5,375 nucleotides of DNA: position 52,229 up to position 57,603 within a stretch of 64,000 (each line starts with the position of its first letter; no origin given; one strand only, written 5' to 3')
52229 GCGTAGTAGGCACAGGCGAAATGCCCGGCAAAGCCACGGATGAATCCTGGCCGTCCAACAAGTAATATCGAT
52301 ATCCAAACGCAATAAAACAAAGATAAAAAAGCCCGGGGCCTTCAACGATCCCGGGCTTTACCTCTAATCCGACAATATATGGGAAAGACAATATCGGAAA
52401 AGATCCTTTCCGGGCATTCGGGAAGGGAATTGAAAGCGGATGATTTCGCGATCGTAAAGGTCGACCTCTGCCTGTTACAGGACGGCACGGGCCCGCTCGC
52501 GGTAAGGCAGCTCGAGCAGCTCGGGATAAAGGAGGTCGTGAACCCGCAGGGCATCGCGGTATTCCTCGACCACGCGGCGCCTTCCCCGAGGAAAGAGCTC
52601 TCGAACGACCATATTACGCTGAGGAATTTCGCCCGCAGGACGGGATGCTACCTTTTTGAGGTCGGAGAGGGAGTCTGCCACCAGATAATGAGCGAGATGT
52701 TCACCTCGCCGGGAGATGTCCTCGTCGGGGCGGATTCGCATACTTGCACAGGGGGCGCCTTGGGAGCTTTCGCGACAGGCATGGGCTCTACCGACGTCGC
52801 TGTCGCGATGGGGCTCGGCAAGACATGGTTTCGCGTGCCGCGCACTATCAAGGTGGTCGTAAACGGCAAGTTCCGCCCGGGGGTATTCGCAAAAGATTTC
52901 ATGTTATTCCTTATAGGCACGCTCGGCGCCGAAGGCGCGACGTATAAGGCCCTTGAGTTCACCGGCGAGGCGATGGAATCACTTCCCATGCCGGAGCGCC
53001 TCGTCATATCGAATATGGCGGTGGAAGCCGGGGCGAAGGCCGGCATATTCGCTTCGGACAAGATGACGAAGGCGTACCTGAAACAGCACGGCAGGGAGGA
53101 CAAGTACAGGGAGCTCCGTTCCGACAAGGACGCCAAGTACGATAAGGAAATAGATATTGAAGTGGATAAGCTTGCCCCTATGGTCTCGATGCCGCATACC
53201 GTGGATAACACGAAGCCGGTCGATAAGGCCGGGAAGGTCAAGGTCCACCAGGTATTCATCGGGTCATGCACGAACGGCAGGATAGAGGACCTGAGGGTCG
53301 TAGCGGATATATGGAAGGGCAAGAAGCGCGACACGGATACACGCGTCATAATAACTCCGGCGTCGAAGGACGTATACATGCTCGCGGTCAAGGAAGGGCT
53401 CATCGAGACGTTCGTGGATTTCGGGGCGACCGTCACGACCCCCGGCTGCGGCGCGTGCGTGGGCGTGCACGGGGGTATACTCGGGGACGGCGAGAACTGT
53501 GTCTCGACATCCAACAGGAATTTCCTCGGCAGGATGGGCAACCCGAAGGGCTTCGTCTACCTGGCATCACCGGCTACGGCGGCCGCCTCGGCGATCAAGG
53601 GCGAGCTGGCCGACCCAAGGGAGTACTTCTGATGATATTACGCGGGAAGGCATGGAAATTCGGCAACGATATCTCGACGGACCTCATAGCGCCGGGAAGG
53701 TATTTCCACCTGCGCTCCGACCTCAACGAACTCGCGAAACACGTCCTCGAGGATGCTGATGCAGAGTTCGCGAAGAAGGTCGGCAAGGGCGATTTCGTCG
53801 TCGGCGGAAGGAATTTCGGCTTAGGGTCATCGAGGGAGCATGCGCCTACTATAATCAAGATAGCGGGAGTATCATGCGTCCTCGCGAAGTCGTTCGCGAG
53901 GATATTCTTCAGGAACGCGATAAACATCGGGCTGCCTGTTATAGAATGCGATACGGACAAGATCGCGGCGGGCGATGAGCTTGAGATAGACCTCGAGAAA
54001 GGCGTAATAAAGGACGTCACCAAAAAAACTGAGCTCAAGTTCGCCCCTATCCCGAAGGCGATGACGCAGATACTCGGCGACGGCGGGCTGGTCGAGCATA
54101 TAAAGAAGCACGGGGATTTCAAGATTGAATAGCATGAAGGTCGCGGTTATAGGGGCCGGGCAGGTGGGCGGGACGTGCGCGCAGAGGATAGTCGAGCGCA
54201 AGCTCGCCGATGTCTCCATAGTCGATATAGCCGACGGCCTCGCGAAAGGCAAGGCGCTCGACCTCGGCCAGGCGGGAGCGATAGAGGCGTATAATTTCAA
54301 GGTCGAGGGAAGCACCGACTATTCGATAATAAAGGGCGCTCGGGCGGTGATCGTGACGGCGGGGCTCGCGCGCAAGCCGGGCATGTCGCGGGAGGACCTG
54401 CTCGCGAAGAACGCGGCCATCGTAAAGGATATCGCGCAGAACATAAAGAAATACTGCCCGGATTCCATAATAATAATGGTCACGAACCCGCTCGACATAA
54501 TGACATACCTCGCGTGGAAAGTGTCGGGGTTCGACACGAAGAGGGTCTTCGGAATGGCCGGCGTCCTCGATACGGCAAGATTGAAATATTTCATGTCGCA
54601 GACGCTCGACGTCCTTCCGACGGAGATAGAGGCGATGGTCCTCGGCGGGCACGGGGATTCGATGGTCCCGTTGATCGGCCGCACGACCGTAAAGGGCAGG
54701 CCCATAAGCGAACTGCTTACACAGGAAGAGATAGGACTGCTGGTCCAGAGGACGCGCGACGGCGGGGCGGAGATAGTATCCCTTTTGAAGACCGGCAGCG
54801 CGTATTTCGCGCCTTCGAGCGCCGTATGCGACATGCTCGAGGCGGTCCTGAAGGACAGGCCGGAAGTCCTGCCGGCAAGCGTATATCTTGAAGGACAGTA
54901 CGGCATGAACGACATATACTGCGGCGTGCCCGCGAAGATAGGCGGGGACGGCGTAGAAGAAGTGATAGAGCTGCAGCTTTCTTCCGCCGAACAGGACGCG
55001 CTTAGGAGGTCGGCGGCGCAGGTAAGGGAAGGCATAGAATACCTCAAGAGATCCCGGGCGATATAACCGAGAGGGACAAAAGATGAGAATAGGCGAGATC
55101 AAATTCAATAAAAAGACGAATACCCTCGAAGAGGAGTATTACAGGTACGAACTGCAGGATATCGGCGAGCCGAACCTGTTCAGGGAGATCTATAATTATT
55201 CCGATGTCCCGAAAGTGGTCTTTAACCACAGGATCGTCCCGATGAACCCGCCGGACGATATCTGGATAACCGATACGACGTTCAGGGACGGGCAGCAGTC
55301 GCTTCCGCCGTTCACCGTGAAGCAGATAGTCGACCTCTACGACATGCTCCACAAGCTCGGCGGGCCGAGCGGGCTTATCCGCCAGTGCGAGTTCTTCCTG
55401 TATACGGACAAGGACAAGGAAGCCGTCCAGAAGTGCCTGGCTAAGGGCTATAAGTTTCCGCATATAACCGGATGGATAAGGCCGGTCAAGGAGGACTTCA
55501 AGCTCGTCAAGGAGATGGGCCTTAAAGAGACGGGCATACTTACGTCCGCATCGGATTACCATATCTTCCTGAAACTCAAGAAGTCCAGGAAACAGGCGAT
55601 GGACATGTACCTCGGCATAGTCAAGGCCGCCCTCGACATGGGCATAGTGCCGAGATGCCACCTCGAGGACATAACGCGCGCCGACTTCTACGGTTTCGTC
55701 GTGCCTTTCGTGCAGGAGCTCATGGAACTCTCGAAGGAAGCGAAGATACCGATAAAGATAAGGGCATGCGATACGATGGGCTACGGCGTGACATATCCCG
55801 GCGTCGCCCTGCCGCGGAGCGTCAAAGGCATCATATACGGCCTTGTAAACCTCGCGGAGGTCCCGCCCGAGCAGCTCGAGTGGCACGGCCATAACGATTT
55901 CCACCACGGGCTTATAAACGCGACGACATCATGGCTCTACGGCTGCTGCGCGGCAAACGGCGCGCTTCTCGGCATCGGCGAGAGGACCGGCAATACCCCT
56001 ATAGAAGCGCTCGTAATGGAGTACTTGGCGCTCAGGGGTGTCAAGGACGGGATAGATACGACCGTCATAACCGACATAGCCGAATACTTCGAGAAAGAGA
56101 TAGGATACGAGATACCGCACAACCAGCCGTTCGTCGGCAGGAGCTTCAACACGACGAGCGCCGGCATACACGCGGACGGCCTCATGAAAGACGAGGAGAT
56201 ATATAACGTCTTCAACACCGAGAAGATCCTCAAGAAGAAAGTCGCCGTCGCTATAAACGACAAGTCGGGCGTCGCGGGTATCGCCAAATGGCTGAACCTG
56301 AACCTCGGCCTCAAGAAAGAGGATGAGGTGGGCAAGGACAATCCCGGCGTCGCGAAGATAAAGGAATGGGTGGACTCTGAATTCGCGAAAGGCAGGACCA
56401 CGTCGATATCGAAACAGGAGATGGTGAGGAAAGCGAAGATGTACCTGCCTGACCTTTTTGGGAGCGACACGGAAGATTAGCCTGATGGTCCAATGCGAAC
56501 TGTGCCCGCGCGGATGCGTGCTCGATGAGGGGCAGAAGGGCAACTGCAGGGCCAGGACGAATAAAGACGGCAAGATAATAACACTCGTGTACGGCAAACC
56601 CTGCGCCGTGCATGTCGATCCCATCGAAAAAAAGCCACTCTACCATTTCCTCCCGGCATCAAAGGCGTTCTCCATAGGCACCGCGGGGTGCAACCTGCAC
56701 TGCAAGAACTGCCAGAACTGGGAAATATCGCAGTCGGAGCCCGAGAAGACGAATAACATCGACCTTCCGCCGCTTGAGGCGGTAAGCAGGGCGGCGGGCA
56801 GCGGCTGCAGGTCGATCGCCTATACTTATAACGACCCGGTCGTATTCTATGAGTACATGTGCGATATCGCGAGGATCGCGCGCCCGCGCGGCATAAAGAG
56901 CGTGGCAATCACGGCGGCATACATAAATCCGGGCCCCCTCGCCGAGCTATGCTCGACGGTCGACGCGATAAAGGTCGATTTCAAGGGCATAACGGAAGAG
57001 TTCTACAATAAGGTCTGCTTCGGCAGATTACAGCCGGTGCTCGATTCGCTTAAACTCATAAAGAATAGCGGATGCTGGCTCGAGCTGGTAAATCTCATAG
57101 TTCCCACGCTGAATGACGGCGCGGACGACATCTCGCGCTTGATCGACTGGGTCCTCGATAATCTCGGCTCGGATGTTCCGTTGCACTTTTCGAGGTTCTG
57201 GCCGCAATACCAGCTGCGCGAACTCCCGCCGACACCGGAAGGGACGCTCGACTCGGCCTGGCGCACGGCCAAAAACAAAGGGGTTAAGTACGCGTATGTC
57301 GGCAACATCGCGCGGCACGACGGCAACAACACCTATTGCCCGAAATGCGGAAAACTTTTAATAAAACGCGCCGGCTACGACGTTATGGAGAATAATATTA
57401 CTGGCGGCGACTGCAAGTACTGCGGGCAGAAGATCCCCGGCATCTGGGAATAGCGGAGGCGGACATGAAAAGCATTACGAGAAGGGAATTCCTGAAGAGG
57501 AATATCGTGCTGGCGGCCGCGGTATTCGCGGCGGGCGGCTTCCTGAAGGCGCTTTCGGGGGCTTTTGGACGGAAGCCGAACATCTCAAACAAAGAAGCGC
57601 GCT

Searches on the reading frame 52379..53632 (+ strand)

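Call 13: search_protein_families(library=pfam, proteins=[window:52379-53632:+], max_evalue=0.0001)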
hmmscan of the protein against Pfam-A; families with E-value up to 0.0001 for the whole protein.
window:52379-53632:+ (417 aa): 1 family
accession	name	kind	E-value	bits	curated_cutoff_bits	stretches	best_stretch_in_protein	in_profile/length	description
PF00330.25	Aconitase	-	7.4e-105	352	28.7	2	7-284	1-306/463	Aconitase family (aconitate hydratase)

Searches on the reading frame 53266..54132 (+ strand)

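Call 13: search_protein_families(library=pfam, proteins=[window:53266-54132:+], max_evalue=0.0001)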
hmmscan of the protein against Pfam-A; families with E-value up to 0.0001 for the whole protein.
window:53266-54132:+ (288 aa): 2 families
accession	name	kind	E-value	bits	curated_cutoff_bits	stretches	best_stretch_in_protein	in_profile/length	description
PF00694.25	Aconitase_C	-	1.2e-15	58.4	22.8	1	165-225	64-125/131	Aconitase C-terminal domain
PF06434.19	Aconitase_2_N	-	1.4e-07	31.8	27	1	132-276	6-167/204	Aconitate hydratase 2 N-terminus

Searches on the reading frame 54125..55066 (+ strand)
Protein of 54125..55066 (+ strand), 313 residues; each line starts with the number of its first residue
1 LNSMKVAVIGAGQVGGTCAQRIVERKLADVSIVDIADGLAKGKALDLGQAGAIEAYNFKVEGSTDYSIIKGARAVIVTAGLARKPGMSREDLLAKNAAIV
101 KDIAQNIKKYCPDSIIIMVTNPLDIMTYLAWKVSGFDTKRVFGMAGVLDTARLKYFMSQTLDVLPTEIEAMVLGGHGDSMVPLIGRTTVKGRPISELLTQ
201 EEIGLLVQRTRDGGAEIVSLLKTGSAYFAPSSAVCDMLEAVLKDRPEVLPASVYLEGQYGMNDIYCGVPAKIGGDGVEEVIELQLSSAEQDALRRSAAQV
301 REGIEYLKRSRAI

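Call 13: search_protein_families(library=pfam, proteins=[window:54125-55066:+], max_evalue=0.0001)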
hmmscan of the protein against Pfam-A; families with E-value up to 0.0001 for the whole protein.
window:54125-55066:+ (313 aa): 3 families
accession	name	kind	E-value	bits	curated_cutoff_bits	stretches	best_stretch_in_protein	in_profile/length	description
PF00056.29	Ldh_1_N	-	1.9e-43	148.3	27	1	4-143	1-141/141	lactate/malate dehydrogenase, NAD binding domain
PF02866.23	Ldh_1_C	-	6.8e-34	117.8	22.6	1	148-306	3-169/174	lactate/malate dehydrogenase, alpha/beta C-terminal domain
PF02056.22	Glyco_hydro_4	-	3.9e-05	23.8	23.2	1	99-135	123-159/183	Family 4 glycosyl hydrolase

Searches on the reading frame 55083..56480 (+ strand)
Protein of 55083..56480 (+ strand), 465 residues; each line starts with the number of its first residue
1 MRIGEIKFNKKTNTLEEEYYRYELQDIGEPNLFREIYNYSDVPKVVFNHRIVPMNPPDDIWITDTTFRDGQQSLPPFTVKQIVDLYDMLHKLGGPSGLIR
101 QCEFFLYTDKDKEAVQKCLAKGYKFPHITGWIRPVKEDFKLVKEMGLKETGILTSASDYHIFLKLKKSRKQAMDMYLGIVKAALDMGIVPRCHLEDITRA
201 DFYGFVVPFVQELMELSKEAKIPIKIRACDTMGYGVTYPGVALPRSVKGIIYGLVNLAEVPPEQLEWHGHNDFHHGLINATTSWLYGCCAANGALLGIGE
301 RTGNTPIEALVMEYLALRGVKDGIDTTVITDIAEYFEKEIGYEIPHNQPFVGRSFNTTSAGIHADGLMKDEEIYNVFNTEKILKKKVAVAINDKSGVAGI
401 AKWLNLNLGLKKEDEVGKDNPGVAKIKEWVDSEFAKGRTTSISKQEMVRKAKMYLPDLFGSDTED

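Call 13: search_protein_families(library=pfam, proteins=[window:55083-56480:+], max_evalue=0.0001)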
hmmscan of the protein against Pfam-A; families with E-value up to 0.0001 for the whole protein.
window:55083-56480:+ (465 aa): 1 family
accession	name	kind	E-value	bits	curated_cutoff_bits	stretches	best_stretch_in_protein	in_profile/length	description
PF00682.25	HMGL-like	-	1.1e-30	107.4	29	1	61-334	3-258/260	HMGL-like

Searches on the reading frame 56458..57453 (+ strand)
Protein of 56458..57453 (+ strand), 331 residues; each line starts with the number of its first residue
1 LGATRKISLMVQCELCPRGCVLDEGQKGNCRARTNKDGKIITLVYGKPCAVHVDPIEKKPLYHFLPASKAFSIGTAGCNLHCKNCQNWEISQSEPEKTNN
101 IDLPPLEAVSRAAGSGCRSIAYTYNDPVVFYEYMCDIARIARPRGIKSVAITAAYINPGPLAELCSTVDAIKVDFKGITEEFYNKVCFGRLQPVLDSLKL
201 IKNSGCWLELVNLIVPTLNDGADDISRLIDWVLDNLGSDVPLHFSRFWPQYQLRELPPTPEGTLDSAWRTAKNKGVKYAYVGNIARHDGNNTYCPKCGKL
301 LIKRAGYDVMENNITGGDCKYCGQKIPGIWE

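Call 13: search_protein_families(library=pfam, proteins=[window:56458-57453:+], max_evalue=0.0001)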
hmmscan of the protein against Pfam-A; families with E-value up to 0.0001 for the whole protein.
window:56458-57453:+ (331 aa): 1 family
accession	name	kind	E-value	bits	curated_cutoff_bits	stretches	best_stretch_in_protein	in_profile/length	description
PF04055.27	Radical_SAM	-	2.5e-11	44.5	29.5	1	75-231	4-165/166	Radical SAM superfamily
